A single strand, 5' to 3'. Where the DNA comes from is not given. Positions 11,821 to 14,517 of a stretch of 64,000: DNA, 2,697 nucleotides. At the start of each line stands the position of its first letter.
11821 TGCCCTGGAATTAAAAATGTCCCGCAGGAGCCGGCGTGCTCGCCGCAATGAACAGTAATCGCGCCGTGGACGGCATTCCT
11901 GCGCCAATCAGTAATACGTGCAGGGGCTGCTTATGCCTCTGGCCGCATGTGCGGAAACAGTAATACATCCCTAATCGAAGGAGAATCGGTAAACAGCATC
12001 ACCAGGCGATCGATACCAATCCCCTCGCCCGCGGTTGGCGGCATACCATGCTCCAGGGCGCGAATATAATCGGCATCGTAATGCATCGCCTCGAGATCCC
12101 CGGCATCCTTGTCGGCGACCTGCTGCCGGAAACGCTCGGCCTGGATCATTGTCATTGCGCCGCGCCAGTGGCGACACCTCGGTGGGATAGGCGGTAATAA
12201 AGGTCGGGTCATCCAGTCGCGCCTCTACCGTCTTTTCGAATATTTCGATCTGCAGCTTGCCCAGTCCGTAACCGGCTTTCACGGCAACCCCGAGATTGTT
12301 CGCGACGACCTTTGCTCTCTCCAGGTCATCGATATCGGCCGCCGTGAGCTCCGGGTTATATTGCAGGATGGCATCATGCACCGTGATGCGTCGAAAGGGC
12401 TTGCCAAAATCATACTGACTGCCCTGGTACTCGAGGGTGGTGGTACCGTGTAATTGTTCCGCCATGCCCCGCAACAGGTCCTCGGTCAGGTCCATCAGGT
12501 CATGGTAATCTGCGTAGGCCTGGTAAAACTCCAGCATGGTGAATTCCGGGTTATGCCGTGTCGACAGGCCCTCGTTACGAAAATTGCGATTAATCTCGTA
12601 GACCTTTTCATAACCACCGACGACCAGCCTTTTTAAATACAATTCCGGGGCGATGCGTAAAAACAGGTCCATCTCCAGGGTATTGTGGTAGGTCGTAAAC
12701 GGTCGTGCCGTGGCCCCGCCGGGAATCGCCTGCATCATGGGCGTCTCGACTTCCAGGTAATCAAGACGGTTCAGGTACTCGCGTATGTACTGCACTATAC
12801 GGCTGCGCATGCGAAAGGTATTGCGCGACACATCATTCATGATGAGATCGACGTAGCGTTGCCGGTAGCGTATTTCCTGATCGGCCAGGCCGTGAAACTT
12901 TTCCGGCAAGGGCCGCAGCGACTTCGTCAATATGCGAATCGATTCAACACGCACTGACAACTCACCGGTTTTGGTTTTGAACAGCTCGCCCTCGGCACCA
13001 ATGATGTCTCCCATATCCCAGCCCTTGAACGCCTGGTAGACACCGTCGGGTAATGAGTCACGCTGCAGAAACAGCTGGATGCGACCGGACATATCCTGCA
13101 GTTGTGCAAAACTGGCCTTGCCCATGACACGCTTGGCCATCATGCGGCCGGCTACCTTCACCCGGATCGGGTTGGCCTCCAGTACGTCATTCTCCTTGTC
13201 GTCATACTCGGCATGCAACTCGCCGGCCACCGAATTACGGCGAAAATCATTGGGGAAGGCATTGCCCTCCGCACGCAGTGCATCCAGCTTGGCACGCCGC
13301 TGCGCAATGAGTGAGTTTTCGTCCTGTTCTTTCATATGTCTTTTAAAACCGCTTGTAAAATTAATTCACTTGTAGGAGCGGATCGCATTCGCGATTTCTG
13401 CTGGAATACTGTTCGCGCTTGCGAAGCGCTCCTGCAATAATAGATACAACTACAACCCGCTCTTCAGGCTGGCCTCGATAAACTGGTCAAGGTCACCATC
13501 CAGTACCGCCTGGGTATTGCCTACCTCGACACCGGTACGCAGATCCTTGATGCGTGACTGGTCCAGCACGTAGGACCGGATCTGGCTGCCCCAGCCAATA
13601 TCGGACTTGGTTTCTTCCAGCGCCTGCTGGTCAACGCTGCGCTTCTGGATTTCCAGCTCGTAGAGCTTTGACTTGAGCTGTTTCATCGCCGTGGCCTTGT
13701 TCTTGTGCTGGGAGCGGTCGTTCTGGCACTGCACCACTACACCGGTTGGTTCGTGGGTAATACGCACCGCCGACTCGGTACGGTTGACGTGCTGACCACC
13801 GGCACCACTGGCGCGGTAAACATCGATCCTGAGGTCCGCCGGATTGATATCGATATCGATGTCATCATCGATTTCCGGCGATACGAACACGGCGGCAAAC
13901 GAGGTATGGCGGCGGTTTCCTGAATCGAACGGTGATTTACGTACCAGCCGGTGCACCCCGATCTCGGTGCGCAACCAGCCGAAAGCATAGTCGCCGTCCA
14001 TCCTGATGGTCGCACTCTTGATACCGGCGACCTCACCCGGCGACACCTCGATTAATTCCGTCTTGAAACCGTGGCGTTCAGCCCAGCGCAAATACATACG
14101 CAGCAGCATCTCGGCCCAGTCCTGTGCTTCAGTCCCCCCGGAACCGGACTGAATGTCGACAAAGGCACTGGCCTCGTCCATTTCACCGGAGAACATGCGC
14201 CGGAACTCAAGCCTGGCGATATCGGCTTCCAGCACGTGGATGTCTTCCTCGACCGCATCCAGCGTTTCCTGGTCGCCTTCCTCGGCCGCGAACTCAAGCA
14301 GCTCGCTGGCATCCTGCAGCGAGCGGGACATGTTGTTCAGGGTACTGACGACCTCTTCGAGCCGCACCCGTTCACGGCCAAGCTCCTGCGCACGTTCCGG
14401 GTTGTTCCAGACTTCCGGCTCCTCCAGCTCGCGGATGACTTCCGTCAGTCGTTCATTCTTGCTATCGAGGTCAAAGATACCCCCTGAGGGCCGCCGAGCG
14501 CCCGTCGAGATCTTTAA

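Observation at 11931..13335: lysS carries an internal ~82-nt out-of-frame deletion removing the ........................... block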

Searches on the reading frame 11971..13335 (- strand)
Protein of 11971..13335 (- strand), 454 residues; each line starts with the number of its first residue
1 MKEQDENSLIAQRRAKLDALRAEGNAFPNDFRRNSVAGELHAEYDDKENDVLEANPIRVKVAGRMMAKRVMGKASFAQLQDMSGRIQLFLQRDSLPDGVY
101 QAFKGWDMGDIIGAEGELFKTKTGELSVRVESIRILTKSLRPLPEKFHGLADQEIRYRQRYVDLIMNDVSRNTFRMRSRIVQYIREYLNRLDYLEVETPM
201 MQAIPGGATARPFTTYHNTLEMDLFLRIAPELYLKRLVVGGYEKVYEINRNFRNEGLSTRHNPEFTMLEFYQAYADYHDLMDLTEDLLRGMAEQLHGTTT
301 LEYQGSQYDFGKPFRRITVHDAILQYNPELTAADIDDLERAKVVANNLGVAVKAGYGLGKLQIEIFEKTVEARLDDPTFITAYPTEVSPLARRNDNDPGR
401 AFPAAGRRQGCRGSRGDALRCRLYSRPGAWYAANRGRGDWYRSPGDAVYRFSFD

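Call 6: find_related_loci(query=window:12163-13335:-, collection=genome_contigs, flank=4000)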
Query window:12163-13335:- (391 aa) in genome_contigs; peptide patterns used: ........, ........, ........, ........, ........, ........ (x = any residue, [..] = any of these).
600 stretches matched a pattern (row limit reached: there are more); 600 encode a relative of the query (tblastn E <= 1e-3); the best 80 are kept; 80 distinct loci.
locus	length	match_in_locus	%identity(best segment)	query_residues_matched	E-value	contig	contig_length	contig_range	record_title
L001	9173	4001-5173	75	1-391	0e+0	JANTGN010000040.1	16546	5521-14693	MAG: Thiotrichales bacterium isolate bin10069 c_000000003378, whole genome shotgun sequence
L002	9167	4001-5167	72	4-391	0e+0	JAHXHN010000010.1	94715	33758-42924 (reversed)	MAG: Candidatus Thiodiazotropha sp. (ex Codakia rugifera) isolate L098_Th1 c_000000000010, whole genome shotgun sequence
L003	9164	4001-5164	70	5-391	0e+0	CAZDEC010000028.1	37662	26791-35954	MAG TPA_asm: uncultured Thioalkalispiraceae bacterium isolate SRP128015_co1_443 genome assembly, contig: NODE_1060_lengt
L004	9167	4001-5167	70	4-391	0e+0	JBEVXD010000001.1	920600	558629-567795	MAG: Candidatus Thiodiazotropha sp. DIVDIV c_000000000001, whole genome shotgun sequence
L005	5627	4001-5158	71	5-391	0e+0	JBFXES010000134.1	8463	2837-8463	MAG: Thiohalomonadaceae bacterium isolate CA_2019_TPIn_121 NODE_32443_length_8463_cov_4.143954_TPIn, whole genome shotgu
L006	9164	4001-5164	71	5-391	0e+0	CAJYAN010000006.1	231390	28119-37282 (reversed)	MAG TPA_asm: uncultured Gammaproteobacteria bacterium isolate SRR5242447_bin.8_MetaBAT_v2.12.1_MAG genome assembly, cont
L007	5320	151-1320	71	3-391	0e+0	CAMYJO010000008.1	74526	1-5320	MAG: uncultured Gammaproteobacteria bacterium isolate ES_Gamma_034 genome assembly, contig: scaffold_133, whole genome s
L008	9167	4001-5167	73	3-391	0e+0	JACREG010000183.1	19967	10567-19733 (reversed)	MAG: Gammaproteobacteria bacterium isolate NC_groundwater_1693_Pr3_B-0.1um_62_12 SR-2_scaffold_141_3839910, whole genome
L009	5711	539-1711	71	3-391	0e+0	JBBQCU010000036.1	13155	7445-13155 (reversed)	MAG: Methylococcales bacterium isolate Co_metawrap_1215 Cmw_1215_k141_22968720_length_13155_cov_8.9826, whole genome sho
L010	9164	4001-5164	70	4-391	0e+0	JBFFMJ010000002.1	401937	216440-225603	MAG: Thiohalomonadaceae bacterium isolate Mix_mud18.2022.04.44 k141_1832511_length_401937_cov_34.2163, whole genome shot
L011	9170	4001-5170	72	3-391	0e+0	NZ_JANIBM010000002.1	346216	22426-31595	Methylomonas aurea strain SURF-1 SURF1.00002, whole genome shotgun sequence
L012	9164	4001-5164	70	5-391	0e+0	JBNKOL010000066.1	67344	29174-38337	MAG: Sedimenticolaceae bacterium isolate G1G2.bin.34.orig k141_329550, whole genome shotgun sequence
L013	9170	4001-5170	69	3-391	0e+0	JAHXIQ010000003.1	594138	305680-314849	MAG: Candidatus Thiodiazotropha sp. (ex Myrtea sp. 'scaly one' KF741663) isolate 3502F_Th1 c_000000000003, whole genome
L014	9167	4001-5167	69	3-391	0e+0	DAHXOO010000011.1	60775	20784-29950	MAG TPA_asm: Proteobacteria bacterium isolate clean1811 NODE_11_length_60775_cov_3.479522, whole genome shotgun sequence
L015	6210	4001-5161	70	5-391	0e+0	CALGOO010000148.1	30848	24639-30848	MAG TPA_asm: uncultured Candidatus Competibacteraceae bacterium isolate SRR1506984_bin.29_CONCOCT_v1.1_MAG genome assemb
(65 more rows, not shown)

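Call 7: search_protein_families(library=pfam, proteins=[window:11971-13335:-])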
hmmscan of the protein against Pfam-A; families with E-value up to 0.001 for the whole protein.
window:11971-13335:- (454 aa): 2 families
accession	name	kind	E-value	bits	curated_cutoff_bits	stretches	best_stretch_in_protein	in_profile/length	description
PF00152.25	tRNA-synt_2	-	6.8e-61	206.4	25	1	152-398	1-213/308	tRNA synthetases class II (D, K and N)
PF01336.31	tRNA_anti-codon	-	1.5e-16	60.5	27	1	59-136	1-75/75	OB-fold nucleic acid binding domain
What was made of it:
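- On Class II lysyl-tRNA synthetase (functional LysS): PF01336 1-75/75, E = 1.5e-16 (call 7).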

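Call 10: find_encoding_contigs(protein=window:11971-13335:-, flank=6000, max_places=10)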
Protein window:11971-13335:- (454 aa): no gene with exactly this product is on record in the collection.

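Call 29: list_cluster_members(proteins=[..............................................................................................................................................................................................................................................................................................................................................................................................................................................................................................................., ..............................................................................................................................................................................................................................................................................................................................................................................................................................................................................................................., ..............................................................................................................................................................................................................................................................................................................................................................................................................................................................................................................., window:11974-13335:-, window:11934-12212:-, P0001])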
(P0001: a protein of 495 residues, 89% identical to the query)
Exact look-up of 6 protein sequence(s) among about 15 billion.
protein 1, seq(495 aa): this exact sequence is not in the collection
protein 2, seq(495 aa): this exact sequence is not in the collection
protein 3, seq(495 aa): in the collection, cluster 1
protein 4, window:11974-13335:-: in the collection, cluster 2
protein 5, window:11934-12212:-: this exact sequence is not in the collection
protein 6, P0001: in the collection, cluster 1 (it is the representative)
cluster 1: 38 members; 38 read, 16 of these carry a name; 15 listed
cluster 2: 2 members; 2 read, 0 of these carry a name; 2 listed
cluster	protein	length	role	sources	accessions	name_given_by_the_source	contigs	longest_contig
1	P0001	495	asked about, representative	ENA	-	-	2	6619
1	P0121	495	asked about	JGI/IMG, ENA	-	-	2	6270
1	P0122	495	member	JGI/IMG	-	lysyl-tRNA synthetase class 2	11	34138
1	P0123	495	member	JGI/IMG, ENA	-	lysyl-tRNA synthetase class 2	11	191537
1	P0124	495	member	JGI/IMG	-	lysyl-tRNA synthetase class 2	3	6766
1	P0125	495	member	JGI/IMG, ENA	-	lysyl-tRNA synthetase class 2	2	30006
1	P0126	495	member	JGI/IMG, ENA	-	lysyl-tRNA synthetase class 2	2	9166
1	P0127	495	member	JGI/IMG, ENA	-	lysyl-tRNA synthetase class 2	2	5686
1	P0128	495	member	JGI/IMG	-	lysyl-tRNA synthetase class 2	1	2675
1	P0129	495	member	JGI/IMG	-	lysyl-tRNA synthetase class 2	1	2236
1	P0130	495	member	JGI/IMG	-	lysyl-tRNA synthetase class 2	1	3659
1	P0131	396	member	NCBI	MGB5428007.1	MAG: lysine--tRNA ligase, partial [Gammaproteobacteria bacterium]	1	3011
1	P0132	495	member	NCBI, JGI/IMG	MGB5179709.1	MAG: lysine--tRNA ligase [Gammaproteobacteria bacterium] | lysyl-tRNA synthetase class 2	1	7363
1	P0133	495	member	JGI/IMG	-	lysyl-tRNA synthetase, class II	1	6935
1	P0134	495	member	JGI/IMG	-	lysyl-tRNA synthetase class 2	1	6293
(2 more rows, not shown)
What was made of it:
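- The deletion is in the deposited sequence (call 29).
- Tried and rejected: Rejected, because the truncated product exists in the NCBI-derived collection (call 29).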

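Call 31: find_encoding_contigs(protein=window:11974-13335:-, flank=10000, max_places=6)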
Protein window:11974-13335:- (454 aa): no gene with exactly this product is on record in the collection.

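Call 36: search_solved_structures(query=P0121, max_evalue=1e-50, show_alignments=1)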
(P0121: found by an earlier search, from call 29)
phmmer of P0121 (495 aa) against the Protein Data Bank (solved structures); distinct sequences matched with E-value up to 1e-50: 34.
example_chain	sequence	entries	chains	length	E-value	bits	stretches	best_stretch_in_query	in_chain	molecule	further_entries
1bbu_A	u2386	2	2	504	5.8e-214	714.4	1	5-493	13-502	PROTEIN (LYSYL-TRNA SYNTHETASE)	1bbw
1e1o_A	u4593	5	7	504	1.8e-212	709.4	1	6-494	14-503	LYSYL-TRNA SYNTHETASE, HEAT INDUCIBLE | LYSYL-TRNA SYNTHETASE | LYSYL-TRNA SYNTHETASE (LYSU)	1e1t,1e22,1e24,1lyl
9kwd_A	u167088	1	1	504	2.7e-212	708.9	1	6-494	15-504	Lysine--tRNA ligase, heat inducible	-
5yzx_A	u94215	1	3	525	1.7e-211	706.2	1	6-494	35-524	Lysine--tRNA ligase, heat inducible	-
6wbd_A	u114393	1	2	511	5.8e-206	688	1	5-494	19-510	Lysine--tRNA ligase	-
36lw_A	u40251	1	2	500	1.8e-204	683.1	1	3-494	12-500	Lysine--tRNA ligase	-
4ex5_A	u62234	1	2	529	2.5e-189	633.1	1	4-494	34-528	Lysine--tRNA ligase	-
9jkl_A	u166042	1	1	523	1.9e-161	541.2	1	5-493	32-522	Lysine--tRNA ligase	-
3a74_A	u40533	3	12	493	4.5e-159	533.4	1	6-492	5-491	Lysyl-tRNA synthetase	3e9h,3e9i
9slz_A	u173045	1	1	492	1.1e-135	456.3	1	56-494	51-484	Lysine--tRNA ligase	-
5hgq_A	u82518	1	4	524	1e-118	400.3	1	6-494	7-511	Lysine--tRNA ligase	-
4dpg_A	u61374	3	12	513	8e-114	384.2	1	11-494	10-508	Lysine--tRNA ligase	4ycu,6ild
7ea9_A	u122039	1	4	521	8.4e-114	384.1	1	11-494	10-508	Lysine--tRNA ligase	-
8hyr_A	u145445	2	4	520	8.5e-114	384.1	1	11-494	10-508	Lysine--tRNA ligase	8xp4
3bju_A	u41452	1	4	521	8.5e-114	384.1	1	11-494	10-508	Lysyl-tRNA synthetase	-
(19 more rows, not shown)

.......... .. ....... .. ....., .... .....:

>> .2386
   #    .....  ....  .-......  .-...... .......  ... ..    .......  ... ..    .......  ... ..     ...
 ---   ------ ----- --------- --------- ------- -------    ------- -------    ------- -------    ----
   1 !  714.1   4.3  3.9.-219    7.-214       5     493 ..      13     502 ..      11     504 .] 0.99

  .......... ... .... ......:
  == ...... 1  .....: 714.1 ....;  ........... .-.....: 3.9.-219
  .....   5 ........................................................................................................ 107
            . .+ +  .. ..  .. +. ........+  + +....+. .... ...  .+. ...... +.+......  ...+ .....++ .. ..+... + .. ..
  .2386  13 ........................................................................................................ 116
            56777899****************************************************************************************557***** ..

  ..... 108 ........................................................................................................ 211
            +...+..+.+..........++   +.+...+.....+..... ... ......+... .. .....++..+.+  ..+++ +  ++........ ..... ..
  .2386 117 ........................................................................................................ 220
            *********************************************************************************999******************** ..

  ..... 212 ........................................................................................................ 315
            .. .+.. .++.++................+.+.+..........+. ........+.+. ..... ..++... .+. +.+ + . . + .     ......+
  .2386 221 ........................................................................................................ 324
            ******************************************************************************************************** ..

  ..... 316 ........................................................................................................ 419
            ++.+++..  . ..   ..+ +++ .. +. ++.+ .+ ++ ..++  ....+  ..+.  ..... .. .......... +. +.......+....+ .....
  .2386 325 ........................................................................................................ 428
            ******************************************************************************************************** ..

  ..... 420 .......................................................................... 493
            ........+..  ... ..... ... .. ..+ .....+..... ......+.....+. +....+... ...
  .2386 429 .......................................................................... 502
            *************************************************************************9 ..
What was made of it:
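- On Class II lysyl-tRNA synthetase (functional LysS): The deleted residues align to 1bbu 408-434, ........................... (call 36).
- The block maps to 1bbu residues 408-434 (call 36).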

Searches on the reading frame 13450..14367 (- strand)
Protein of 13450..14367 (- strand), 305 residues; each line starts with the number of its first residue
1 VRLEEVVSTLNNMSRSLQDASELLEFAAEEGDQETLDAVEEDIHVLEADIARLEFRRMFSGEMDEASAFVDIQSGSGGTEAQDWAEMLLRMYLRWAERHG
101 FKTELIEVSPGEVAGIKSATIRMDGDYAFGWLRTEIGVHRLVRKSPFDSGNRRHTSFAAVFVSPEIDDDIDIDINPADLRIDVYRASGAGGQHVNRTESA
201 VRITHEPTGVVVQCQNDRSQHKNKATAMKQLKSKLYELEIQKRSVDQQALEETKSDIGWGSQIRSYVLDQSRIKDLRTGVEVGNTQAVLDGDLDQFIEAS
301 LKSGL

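Call 20: search_protein_families(library=pfam, proteins=[window:13450-14367:-])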
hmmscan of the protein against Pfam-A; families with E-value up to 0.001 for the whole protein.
window:13450-14367:- (305 aa): 2 families
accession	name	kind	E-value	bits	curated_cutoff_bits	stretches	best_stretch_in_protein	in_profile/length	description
PF03462.23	PCRF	-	1.1e-49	169.3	24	1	2-160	33-194/194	PCRF domain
PF00472.26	RF-1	-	2.8e-43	147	35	1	168-277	1-116/116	RF-1 domain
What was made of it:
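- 13450..14548 (-): prfB (RF2) directly upstream of lysS. It is intact and has the canonical programmed +1 frameshift site: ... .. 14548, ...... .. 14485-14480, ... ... C at 14476-14470. Pfam PCRF and RF-1 (call 20).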
